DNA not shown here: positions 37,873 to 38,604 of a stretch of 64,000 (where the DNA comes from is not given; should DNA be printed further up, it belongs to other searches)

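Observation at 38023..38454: Minimal exosortase/archaeosortase-like protein (143 aa) adjacent to secFD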

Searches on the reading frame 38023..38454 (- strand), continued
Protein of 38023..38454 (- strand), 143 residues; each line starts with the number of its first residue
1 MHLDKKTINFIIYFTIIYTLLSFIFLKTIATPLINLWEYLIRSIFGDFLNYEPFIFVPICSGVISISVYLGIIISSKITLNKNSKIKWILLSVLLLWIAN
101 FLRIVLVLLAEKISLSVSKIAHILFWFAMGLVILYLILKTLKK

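Call 37: find_encoding_contigs(protein=P0037, flank=8000, max_places=3)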
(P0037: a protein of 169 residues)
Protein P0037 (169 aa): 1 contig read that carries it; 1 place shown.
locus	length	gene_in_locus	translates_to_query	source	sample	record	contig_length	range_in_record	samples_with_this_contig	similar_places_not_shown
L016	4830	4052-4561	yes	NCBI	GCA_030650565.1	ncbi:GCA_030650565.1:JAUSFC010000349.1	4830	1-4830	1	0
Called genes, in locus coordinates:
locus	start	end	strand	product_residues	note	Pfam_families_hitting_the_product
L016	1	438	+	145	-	PF01163:RIO1, PF06293:Kdo (weak)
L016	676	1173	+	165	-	PF08069:Ribosomal_S13_N, PF00312:Ribosomal_S15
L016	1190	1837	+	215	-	PF01015:Ribosomal_S3Ae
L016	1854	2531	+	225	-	PF01940:DUF92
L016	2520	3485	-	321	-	PF25145:NfeD1b_N, PF01343:Peptidase_S49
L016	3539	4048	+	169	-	PF01864:CarS-like, PF01148:CTP_transf_1 (weak)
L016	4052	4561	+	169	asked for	PF09721:Exosortase_EpsH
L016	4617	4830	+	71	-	?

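Call 43: search_protein_families(library=ncbifam, proteins=[P0019, P0026, P0028, P0033, P0035, P0037, P0039, P0045, P0051, P0061], max_evalue=0.0001)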
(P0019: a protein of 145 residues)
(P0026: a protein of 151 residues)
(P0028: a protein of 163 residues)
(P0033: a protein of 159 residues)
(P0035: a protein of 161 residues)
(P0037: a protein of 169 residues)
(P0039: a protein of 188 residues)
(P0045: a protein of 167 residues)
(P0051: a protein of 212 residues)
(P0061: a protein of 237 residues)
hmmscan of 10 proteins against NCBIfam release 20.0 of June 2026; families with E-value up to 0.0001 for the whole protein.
P0019 (145 aa): 0 families

P0026 (151 aa): 4 families
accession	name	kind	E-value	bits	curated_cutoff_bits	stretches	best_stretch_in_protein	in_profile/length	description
TIGR04178.1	exo_archaeo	signature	5.8e-08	32.9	23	1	63-142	4-88/97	exosortase/archaeosortase family protein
TIGR04124.1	archaeo_artE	exception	9.8e-08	32.2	95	1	4-141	2-142/153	archaeosortase family protein ArtE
TIGR03110.1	exosort_Gpos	exception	4.5e-07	29.9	102.75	1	10-146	35-179/187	exosortase family protein XrtG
TIGR04175.1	archaeo_artD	exception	4.1e-06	26.9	125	1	9-141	8-134/150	archaeosortase D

P0028 (163 aa): 0 families

P0033 (159 aa): 4 families
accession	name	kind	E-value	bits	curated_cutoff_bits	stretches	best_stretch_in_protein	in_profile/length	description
TIGR04175.1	archaeo_artD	exception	5.6e-13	49.1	125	1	6-142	2-136/150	archaeosortase D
NF046081.1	exosort_XrtX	exception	3.1e-07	30.5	170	1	46-150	58-163/168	exosortase X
TIGR04178.1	exo_archaeo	signature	4.1e-07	30.2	23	1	61-145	2-92/97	exosortase/archaeosortase family protein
TIGR04124.1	archaeo_artE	exception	1.2e-06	28.7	95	1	4-135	3-137/153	archaeosortase family protein ArtE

P0035 (161 aa): 5 families
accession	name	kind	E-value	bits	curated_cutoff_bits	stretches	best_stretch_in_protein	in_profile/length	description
TIGR04178.1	exo_archaeo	signature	2e-11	44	23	1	62-147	1-90/97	exosortase/archaeosortase family protein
TIGR04175.1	archaeo_artD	exception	2.5e-11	43.8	125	1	7-151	1-145/150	archaeosortase D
NF033505.2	paceosortase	exception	5.6e-08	33.1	80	1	9-155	10-151/167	pacearchaeosortase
TIGR04124.1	archaeo_artE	exception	1.4e-06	28.5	95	1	7-143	4-145/153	archaeosortase family protein ArtE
NF046081.1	exosort_XrtX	exception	4e-05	23.6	170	0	48-151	58-162/168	exosortase X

P0037 (169 aa): 7 families
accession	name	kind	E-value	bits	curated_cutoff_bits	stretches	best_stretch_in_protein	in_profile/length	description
TIGR04175.1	archaeo_artD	exception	2.6e-13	50.2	125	1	16-129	7-115/150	archaeosortase D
TIGR04178.1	exo_archaeo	signature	3e-10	40.3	23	1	69-154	1-90/97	exosortase/archaeosortase family protein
TIGR04124.1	archaeo_artE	exception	1.5e-05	25.1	95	1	14-132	8-124/153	archaeosortase family protein ArtE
NF033505.2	paceosortase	exception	2e-05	24.8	80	1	16-154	6-143/167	pacearchaeosortase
NF046083.1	exosort_XrtY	exception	6.5e-05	22.9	160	0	53-125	64-140/168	exosortase Y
NF046081.1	exosort_XrtX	exception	7.4e-05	22.7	170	0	51-159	49-162/168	exosortase X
TIGR03110.1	exosort_Gpos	exception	9.8e-05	22.3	102.75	0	51-137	75-156/187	exosortase family protein XrtG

P0039 (188 aa): 5 families
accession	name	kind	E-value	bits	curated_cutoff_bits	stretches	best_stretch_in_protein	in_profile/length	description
TIGR04175.1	archaeo_artD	exception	2.2e-11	43.9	125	1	38-178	4-145/150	archaeosortase D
TIGR04178.1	exo_archaeo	signature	6.6e-10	39.2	23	1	90-174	1-90/97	exosortase/archaeosortase family protein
TIGR04124.1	archaeo_artE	exception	7.7e-08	32.5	95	1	34-174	3-150/153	archaeosortase family protein ArtE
TIGR04125.1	exosort_PGF_TRM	exception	9.2e-08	31.8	75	1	38-162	90-205/271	archaeosortase A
NF046081.1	exosort_XrtX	exception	7.7e-07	29.2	170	1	82-177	64-161/168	exosortase X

P0045 (167 aa): 9 families
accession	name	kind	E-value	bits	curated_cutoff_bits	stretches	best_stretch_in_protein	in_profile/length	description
TIGR04178.1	exo_archaeo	signature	2.5e-11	43.7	23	1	66-151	1-92/97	exosortase/archaeosortase family protein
TIGR04175.1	archaeo_artD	exception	1e-09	38.6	125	1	9-149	4-136/150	archaeosortase D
TIGR04124.1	archaeo_artE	exception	1.7e-08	34.6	95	1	9-151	7-146/153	archaeosortase family protein ArtE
TIGR03109.2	exosort_XrtA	exception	1.8e-08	34.1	208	1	34-149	133-253/261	exosortase A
NF033505.2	paceosortase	exception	2.1e-08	34.4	80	1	52-155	44-148/167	pacearchaeosortase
NF046081.1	exosort_XrtX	exception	7.6e-08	32.4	170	1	11-151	11-160/168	exosortase X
TIGR04125.1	exosort_PGF_TRM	exception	5.5e-06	26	75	1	16-119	86-196/271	archaeosortase A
TIGR02602.1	8TM_EpsH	subfamily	6.8e-06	25.8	105.55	1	16-147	93-232/241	exosortase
NF045528.1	heimosortase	equivalog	3.5e-05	23.9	130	1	61-138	81-157/199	heimdallarchaeosortase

P0051 (212 aa): 9 families
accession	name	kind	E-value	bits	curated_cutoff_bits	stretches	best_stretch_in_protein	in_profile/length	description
TIGR04178.1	exo_archaeo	signature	1e-10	41.7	23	1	112-195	1-88/97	exosortase/archaeosortase family protein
TIGR04175.1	archaeo_artD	exception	1.2e-08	35.1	125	1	59-196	7-139/150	archaeosortase D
NF046081.1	exosort_XrtX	exception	2e-06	27.8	170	1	86-203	46-163/168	exosortase X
TIGR04124.1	archaeo_artE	exception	1.4e-05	25.2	95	1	59-186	6-134/153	archaeosortase family protein ArtE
NF033505.2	paceosortase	exception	4.2e-05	23.7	80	1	100-196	46-142/167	pacearchaeosortase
TIGR03762.1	archaeo_artC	exception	4.5e-05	23.4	100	1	70-194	129-269/274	archaeosortase C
TIGR02602.1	8TM_EpsH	subfamily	4.9e-05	23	105.55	1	65-180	97-218/241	exosortase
NF033464.1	cyanoexo_CrtC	exception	5.7e-05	22.8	225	1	69-196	136-268/278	cyanoexosortase C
NF045528.1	heimosortase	equivalog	9.9e-05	22.4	130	0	98-175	72-148/199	heimdallarchaeosortase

P0061 (237 aa): 6 families
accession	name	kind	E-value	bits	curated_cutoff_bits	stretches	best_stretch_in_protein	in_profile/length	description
TIGR04178.1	exo_archaeo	signature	2.7e-12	46.8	23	1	140-224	2-92/97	exosortase/archaeosortase family protein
TIGR04175.1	archaeo_artD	exception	5.8e-11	42.6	125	1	85-228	6-144/150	archaeosortase D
TIGR02602.1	8TM_EpsH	subfamily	8e-06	25.5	105.55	1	108-226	113-238/241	exosortase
TIGR03110.1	exosort_Gpos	exception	1.4e-05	25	102.75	1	88-224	44-174/187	exosortase family protein XrtG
TIGR04124.1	archaeo_artE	exception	3.3e-05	24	95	1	127-223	51-145/153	archaeosortase family protein ArtE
NF033505.2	paceosortase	exception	9.1e-05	22.6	80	0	117-227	36-146/167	pacearchaeosortase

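Call 44: find_encoding_contigs(protein=P0045, flank=8000, max_places=2)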
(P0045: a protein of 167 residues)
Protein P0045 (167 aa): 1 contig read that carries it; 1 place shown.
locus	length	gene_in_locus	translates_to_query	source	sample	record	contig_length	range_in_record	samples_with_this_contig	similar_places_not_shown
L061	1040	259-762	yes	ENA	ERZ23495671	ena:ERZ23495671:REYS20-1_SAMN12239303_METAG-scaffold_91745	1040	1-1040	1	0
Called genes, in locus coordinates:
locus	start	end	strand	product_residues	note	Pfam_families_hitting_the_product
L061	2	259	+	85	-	?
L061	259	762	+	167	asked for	PF09721:Exosortase_EpsH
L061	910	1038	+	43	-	?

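Call 45: find_encoding_contigs(protein=P0035, flank=8000, max_places=2)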
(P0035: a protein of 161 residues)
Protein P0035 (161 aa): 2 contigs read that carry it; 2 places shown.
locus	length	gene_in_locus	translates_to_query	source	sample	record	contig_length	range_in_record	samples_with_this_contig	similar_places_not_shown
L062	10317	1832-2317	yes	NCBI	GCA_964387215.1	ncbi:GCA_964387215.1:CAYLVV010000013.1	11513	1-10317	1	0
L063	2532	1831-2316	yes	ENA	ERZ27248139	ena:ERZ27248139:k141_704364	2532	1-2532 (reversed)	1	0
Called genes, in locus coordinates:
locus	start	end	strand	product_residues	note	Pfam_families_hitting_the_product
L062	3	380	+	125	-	?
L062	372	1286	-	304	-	PF25145:NfeD1b_N, PF00574:CLP_protease (faint), PF01972:SDH_protease (weak), PF01343:Peptidase_S49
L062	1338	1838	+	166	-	PF01864:CarS-like, PF01148:CTP_transf_1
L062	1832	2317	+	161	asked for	PF09721:Exosortase_EpsH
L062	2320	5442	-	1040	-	PF02412:TSP_3 (faint), PF18911:PKD_4 (faint)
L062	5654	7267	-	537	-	PF07549:Sec_GG (weak), PF02355:SecD_SecF_C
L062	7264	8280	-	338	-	PF07549:Sec_GG (weak), PF02355:SecD_SecF_C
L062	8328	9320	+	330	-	PF00350:Dynamin_N (faint), PF17835:NOG1_N, PF03193:RsgA_GTPase (faint), PF00009:GTP_EFTU (faint), PF01926:MMR_HSR1, PF02421:FeoB_N, PF06858:NOG1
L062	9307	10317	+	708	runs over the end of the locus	PF00270:DEAD, PF04851:ResIII, PF22527:DEXQc_Suv3 (weak), PF00271:Helicase_C, PF25453:DUF7898 (faint), PF21280:Helicase_dom4_arc, PF14520:HHH_5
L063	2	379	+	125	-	?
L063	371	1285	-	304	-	PF25145:NfeD1b_N, PF00574:CLP_protease (faint), PF01972:SDH_protease (weak), PF01343:Peptidase_S49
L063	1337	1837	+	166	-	PF01864:CarS-like, PF01148:CTP_transf_1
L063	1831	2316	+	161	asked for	PF09721:Exosortase_EpsH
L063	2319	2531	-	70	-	?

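Call 62: search_solved_structures(query=A2, max_evalue=10)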
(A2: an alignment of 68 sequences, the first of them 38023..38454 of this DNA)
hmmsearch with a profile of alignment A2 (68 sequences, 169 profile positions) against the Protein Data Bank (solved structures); distinct sequences matched with E-value up to 10: 1.
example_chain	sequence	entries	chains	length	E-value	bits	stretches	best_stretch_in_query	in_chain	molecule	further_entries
6uja_B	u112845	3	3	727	3.7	10.5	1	12-71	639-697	Integrin beta-8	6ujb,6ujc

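Call 68: find_encoding_contigs(protein=P0039, flank=6000, max_places=2)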
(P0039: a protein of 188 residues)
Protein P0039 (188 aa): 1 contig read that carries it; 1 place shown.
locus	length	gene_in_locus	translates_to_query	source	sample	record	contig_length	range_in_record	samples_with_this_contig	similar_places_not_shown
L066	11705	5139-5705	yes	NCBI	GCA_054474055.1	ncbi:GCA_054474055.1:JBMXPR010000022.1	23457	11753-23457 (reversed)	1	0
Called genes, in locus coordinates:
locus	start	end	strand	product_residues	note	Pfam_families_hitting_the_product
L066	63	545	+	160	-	-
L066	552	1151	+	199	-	PF00069:Pkinase, PF07714:PK_Tyr_Ser-Thr (weak), PF01163:RIO1, PF06293:Kdo, PF03109:ABC1 (weak)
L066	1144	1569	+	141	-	-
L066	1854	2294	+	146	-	PF08069:Ribosomal_S13_N, PF00312:Ribosomal_S15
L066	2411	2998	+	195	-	PF01015:Ribosomal_S3Ae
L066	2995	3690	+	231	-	PF01940:DUF92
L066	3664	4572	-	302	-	PF25145:NfeD1b_N, PF01343:Peptidase_S49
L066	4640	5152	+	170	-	PF01864:CarS-like, PF01148:CTP_transf_1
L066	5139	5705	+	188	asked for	PF09721:Exosortase_EpsH (weak)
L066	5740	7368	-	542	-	PF07549:Sec_GG, PF02355:SecD_SecF_C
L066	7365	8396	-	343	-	PF07549:Sec_GG (weak), PF02355:SecD_SecF_C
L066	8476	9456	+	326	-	PF17835:NOG1_N, PF00009:GTP_EFTU (faint), PF00025:Arf, PF00071:Ras (weak), PF01926:MMR_HSR1, PF02421:FeoB_N, PF09439:SRPRB (weak), PF06858:NOG1, +1 more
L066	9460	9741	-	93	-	PF05016:ParE_toxin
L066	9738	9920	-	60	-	PF24434:DUF7557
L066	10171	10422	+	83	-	PF03685:UPF0147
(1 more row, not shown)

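Call 69: find_encoding_contigs(protein=P0051, flank=6000, max_places=2)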
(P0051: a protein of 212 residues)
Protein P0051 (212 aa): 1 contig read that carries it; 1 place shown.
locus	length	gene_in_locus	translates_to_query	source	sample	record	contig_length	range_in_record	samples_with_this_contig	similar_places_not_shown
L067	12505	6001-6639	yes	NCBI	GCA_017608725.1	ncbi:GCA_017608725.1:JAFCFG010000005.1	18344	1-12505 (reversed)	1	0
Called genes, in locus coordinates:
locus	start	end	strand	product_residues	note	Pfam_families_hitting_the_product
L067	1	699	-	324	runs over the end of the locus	PF01555:N6_N4_Mtase, PF08241:Methyltransf_11 (faint), PF01555:N6_N4_Mtase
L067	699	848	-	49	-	-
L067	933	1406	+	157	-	-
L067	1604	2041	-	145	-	PF01797:Y1_Tnp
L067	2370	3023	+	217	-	PF08069:Ribosomal_S13_N, PF00312:Ribosomal_S15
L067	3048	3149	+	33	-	-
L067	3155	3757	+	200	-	PF01015:Ribosomal_S3Ae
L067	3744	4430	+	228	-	PF01940:DUF92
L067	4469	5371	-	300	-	PF25145:NfeD1b_N, PF01343:Peptidase_S49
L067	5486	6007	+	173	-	PF01864:CarS-like, PF01148:CTP_transf_1 (weak)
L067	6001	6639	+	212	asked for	PF09721:Exosortase_EpsH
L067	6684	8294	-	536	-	PF07549:Sec_GG (weak), PF02355:SecD_SecF_C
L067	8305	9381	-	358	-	PF02355:SecD_SecF_C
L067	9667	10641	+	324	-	PF17835:NOG1_N, PF00025:Arf (faint), PF09439:SRPRB, PF01926:MMR_HSR1, PF02421:FeoB_N, PF06858:NOG1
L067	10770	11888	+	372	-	-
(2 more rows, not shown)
